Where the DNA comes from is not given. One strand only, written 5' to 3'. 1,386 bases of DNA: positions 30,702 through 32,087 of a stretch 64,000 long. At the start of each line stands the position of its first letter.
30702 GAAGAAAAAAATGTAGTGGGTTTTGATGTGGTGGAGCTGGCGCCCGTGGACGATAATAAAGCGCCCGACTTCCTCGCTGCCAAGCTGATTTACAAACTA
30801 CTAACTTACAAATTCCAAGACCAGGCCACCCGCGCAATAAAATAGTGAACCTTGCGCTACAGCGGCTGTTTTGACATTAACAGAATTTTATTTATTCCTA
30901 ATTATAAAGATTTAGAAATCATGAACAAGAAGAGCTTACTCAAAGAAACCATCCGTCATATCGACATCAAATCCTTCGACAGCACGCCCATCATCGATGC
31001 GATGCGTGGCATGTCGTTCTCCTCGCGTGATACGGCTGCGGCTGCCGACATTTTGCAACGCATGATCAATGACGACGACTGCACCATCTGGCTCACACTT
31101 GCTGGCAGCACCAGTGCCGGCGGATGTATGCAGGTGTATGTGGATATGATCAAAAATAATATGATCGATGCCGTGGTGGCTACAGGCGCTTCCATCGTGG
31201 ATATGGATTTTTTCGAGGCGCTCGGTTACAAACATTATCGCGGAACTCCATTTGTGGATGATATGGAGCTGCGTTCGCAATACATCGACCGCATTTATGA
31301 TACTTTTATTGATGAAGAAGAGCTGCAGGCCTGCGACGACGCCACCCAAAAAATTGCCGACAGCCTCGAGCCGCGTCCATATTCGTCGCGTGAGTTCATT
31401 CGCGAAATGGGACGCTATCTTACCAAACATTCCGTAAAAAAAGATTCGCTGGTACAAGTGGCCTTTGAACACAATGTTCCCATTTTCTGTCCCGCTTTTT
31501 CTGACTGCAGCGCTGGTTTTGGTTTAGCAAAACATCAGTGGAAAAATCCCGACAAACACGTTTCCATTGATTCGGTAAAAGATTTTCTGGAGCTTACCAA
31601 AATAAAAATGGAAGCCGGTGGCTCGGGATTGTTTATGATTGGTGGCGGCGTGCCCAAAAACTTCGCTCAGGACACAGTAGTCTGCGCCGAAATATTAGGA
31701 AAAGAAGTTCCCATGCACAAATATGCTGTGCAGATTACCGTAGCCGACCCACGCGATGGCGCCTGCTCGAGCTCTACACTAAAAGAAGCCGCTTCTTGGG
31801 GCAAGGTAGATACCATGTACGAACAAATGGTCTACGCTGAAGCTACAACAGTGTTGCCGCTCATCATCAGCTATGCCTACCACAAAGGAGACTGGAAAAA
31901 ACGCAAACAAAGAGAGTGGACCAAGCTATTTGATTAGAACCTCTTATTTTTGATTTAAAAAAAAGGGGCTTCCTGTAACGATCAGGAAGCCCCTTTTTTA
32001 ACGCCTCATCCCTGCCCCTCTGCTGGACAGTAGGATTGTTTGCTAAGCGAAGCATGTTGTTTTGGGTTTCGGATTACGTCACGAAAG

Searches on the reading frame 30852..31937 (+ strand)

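Call 15: search_protein_families(library=pfam, proteins=[window:30852-31937:+], max_evalue=0.01)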
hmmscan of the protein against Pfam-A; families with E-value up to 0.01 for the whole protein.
window:30852-31937:+ (361 aa): 1 family
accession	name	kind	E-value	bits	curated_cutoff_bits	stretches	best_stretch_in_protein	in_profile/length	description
PF01916.23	DS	-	1.2e-94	317.2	27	1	47-341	2-287/288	Deoxyhypusine synthase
